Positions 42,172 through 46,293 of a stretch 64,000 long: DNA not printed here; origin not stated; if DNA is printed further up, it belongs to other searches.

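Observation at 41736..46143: Orphan two-gene module: GNAT-like protein plus a 1273-aa cytoplasmic giant with a PI3/PI4-kinase/HipA-like catalytic core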

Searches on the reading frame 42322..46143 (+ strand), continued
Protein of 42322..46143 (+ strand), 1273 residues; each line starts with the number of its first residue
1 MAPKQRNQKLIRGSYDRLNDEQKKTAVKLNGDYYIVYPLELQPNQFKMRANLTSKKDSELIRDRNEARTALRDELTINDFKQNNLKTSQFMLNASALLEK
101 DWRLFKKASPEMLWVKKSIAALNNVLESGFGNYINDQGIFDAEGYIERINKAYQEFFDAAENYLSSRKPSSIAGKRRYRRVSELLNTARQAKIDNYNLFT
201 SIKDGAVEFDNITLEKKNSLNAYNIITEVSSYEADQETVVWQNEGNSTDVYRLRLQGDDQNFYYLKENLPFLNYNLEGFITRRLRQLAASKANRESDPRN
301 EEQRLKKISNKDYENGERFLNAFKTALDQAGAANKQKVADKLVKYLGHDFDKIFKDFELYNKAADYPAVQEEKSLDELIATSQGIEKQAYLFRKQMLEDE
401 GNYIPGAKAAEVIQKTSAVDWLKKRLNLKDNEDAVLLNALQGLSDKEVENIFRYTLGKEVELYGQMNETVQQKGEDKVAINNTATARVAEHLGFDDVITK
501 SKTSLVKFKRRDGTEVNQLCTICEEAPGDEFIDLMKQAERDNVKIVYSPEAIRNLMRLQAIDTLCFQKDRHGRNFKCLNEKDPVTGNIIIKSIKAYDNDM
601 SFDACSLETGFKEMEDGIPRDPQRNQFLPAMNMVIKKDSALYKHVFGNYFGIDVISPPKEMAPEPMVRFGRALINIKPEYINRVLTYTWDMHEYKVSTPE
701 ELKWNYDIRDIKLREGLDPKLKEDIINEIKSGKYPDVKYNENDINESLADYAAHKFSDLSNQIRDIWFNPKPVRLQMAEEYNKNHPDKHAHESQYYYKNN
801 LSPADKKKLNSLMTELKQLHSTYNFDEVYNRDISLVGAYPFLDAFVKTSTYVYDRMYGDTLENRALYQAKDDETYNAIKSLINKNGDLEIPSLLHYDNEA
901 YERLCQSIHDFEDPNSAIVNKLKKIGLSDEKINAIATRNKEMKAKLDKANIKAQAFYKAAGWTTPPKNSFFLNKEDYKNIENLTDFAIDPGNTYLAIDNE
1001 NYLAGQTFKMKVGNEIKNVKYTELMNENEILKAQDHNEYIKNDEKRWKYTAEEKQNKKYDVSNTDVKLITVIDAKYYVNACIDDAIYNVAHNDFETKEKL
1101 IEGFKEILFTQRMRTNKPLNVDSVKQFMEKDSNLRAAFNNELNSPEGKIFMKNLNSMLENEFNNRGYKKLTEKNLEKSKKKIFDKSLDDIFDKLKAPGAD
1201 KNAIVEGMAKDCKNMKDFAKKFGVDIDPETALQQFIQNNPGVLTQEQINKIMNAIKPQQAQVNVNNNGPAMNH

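Call 45: find_encoding_contigs(protein=window:42322-46143:+, flank=10000, max_places=4)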
Protein window:42322-46143:+ (1273 aa): no gene with exactly this product is on record in the collection.

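Call 46: find_encoding_contigs(protein=P0001, flank=6000, max_places=1)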
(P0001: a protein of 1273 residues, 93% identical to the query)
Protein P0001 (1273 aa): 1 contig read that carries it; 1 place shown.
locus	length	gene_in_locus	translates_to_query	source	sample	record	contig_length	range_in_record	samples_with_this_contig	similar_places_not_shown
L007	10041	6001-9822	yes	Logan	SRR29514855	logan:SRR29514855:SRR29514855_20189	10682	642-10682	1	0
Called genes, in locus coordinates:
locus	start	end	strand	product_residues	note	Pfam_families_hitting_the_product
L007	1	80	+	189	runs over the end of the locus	PF04472:SepF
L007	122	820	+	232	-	PF05103:DivIVA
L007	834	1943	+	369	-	PF13685:Fe-ADH_2 (faint), PF01761:DHQ_synthase, PF24621:DHQS_C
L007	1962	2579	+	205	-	PF01252:Peptidase_A8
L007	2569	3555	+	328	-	PF00849:PseudoU_synth_2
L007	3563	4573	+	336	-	PF02578:Cu-oxidase_4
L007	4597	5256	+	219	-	PF02545:Maf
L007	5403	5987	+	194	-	PF00583:Acetyltransf_1 (faint), PF13508:Acetyltransf_7 (weak)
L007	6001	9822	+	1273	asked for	-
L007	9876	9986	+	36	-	-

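Call 47: find_encoding_contigs(protein=P0013, flank=8000, max_places=1)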
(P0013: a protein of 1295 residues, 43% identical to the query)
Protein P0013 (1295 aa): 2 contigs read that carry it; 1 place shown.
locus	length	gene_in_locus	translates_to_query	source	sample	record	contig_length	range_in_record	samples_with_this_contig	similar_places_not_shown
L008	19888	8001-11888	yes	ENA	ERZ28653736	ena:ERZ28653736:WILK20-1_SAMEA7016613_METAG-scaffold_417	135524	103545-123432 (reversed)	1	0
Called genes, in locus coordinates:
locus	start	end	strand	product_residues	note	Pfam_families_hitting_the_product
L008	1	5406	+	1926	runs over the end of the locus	-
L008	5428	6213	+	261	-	PF02698:DUF218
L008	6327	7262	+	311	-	PF00924:MS_channel_2nd, PF21082:MS_channel_3rd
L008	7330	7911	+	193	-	-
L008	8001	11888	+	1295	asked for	-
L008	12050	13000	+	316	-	PF20030:bpMoxR, PF01078:Mg_chelatase (faint), PF07726:AAA_3, PF07728:AAA_5, PF00004:AAA (weak), PF17863:AAA_lid_2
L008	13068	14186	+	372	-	PF01882:DUF58 (weak)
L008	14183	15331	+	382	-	-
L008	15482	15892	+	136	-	PF13581:HATPase_c_2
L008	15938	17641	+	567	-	PF12697:Abhydrolase_6 (weak), PF00561:Abhydrolase_1, PF12146:Hydrolase_4 (faint)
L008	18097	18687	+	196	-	PF00440:TetR_N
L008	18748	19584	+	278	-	PF04203:Sortase (weak)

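Call 48: find_encoding_contigs(protein=P0031, flank=8000, max_places=1)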
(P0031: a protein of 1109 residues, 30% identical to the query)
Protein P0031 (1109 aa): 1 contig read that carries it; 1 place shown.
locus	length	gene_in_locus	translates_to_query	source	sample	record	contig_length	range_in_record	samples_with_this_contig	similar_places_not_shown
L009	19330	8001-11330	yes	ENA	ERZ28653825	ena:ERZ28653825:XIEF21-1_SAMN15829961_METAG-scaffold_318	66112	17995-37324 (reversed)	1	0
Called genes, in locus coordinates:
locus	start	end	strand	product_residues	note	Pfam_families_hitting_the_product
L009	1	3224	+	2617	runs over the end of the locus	-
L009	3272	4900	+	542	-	PF00496:SBP_bac_5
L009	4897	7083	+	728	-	PF02743:dCache_1, PF07228:SpoIIE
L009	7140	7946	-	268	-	-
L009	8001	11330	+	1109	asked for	-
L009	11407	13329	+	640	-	-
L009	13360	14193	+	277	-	-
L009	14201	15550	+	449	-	-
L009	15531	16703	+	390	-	-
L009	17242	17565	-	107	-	-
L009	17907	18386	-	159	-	-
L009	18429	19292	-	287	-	-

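Call 49: find_related_loci(query=A1, collection=genome_contigs, flank=10000)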
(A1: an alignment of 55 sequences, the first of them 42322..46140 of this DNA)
Query A1 (1273 aa) in genome_contigs; peptide patterns used: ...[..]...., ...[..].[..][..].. (x = any residue, [..] = any of these).
87 stretches matched a pattern; 48 encode a relative of the query (tblastn E <= 1e-3); 47 distinct loci.
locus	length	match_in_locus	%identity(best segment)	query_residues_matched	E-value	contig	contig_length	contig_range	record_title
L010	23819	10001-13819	92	1-1273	0e+0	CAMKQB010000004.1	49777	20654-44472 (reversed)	MAG: uncultured Lachnospiraceae bacterium isolate SRR12081300_bin.117_metaWRAP_v1.3_MAG genome assembly, contig: ERZ1228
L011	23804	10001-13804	48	1-1272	0e+0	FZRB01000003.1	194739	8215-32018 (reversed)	Lachnospiraceae bacterium strain LC2019 genome assembly, contig: Ga0066877_103, whole genome shotgun sequence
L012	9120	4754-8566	50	1-1272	0e+0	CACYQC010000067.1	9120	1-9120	MAG: uncultured Lachnospiraceae bacterium isolate RUG12167 genome assembly, contig: RUG12167_asm_67, whole genome shotgu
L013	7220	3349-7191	45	4-1264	0e+0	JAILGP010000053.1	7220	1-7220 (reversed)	MAG: Eubacterium sp. isolate RUI101 k141_6756801_flag=1_multi=10.0000_len=7220, whole genome shotgun sequence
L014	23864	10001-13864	43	1-1266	0e+0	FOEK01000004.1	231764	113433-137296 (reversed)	Lachnospiraceae bacterium NE2001 genome assembly, contig: IE09DRAFT_scaffold00004.4, whole genome shotgun sequence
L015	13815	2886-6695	44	1-1272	0e+0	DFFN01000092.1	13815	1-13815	MAG TPA_asm: Lachnoclostridium sp. UBA3775 UBA3775_contig_190111, whole genome shotgun sequence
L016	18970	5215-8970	43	1-1258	0e+0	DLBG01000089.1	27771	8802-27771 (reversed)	MAG TPA_asm: Lachnospiraceae bacterium UBA7027 UBA7027_contig_221236, whole genome shotgun sequence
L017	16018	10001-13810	44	1-1272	0e+0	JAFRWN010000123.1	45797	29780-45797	MAG: Lachnospiraceae bacterium isolate RGIG2862 Goat_Omasum.Co__c1936948, whole genome shotgun sequence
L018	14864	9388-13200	42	1-1273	0e+0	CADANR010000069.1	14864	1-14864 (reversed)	MAG: uncultured Lachnospiraceae bacterium isolate RUG13462 genome assembly, contig: RUG13462_asm_69, whole genome shotgu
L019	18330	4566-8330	43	1-1258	0e+0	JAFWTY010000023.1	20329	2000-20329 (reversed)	MAG: Lachnospiraceae bacterium isolate RGIG6068 Sheep_Omasum-5__c621105, whole genome shotgun sequence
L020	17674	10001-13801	42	1-1256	0e+0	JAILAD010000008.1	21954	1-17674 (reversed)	MAG: Lachnospiraceae bacterium isolate RUI524 k141_28164_flag=0_multi=98.0000_len=21954, whole genome shotgun sequence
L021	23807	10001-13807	59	1-1273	0e+0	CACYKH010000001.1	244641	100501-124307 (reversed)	MAG: uncultured Lachnospiraceae bacterium isolate RUG12023 genome assembly, contig: RUG12023_asm_1, whole genome shotgun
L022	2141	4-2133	45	145-866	0e+0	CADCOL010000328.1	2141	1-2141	MAG: uncultured Lachnospiraceae bacterium isolate RUG14833 genome assembly, contig: RUG14833_asm_328, whole genome shotg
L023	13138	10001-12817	33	95-1047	7e-134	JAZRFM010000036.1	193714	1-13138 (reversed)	MAG: Lachnospiraceae bacterium isolate T1900045495_YK20190189.MAGScoT_cleanbin_000001 SGB_7426_k141_4047237, whole genom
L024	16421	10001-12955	33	87-1047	3e-118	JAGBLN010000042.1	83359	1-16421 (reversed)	MAG: Lachnospiraceae bacterium isolate RGIG9225 Water_deer_Rumen-2__c347877, whole genome shotgun sequence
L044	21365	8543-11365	27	174-1026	7e-64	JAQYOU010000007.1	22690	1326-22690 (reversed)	MAG: bacterium isolate SUG1914 k141_67509, whole genome shotgun sequence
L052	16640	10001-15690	32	38-1006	3e-46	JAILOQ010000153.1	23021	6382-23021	MAG: Lachnospiraceae bacterium isolate RUI310 k141_9825999_flag=0_multi=32.6818_len=23021, whole genome shotgun sequence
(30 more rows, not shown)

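Call 74: search_dna_similar(query=window:42322-46140:+, collection=phages, mode=protein, max_evalue=0.001, max_rows=10)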
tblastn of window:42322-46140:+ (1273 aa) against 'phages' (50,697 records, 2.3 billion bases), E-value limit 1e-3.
No match.

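Call 75: search_dna_similar(query=window:42322-46140:+, collection=plasmids, mode=protein, max_evalue=0.001, max_rows=10)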
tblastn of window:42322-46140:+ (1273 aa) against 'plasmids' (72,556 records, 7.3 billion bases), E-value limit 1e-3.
No match.

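Call 79: search_protein_families(library=pfam, proteins=[L006:11353-16869:-, L006:1109-3496:-, L005:13053-15950:+, L001:4504-7362:+, L001:11943-14831:+, L052:2060-6148:+, L044:12493-15246:+], max_evalue=0.01)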
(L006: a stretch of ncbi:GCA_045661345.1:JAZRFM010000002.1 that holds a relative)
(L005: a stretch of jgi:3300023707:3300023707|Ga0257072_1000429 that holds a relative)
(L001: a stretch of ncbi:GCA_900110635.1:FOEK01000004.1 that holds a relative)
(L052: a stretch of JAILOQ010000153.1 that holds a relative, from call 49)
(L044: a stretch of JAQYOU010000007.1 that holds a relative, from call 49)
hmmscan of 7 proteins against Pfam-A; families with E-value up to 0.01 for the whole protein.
L006:11353-16869:- (1838 aa): 1 family
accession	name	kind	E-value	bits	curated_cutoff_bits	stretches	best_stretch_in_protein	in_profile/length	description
PF03610.21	EIIA-man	-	0.0055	17.2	21.4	0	1567-1604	52-89/116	PTS system fructose IIA component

L006:1109-3496:- (795 aa): 1 family
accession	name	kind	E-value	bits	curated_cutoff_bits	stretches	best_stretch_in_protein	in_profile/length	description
PF17914.6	HopA1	-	0.0035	17.7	22.7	1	590-696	20-122/170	HopA1 effector protein family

L005:13053-15950:+ (966 aa): 0 families

L001:4504-7362:+ (953 aa): 0 families

L001:11943-14831:+ (963 aa): 0 families

L052:2060-6148:+ (1363 aa): 6 families
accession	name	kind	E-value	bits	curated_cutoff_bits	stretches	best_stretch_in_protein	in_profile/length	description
PF02518.31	HATPase_c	-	8.3e-21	74.9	26.4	1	961-1075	1-109/111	Histidine kinase-, DNA gyrase B-, and HSP90-like ATPase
PF07494.17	Reg_prop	-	1e-20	71.6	20.4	0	141-156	9-24/24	Two component regulator propeller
PF00072.30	Response_reg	-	8e-16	58.6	30.2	1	1106-1214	1-110/111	Response regulator receiver domain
PF00512.31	HisKA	-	4.7e-14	52.6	26.9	1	842-914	1-66/66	His Kinase A (phospho-acceptor) domain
PF07495.19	Y_Y_Y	-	0.00017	21.8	26.6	1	734-778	12-55/65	Y_Y_Y domain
PF01627.28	Hpt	-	0.0028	18.3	24.6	0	1270-1343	3-79/84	Hpt domain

L044:12493-15246:+ (918 aa): 1 family
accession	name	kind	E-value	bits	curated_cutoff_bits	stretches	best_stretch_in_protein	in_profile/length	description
PF01764.32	Lipase_3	-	0.009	16.3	22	0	278-323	33-78/140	Lipase (class 3)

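Call 90: find_related_loci(query=A1, collection=viral_contigs, flank=8000)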
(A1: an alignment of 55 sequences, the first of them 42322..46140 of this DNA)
Query A1 (1273 aa) in viral_contigs; peptide patterns used: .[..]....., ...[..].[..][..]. (x = any residue, [..] = any of these).
41 stretches matched a pattern, but none encodes a relative of the query by tblastn (E <= 1e-3).
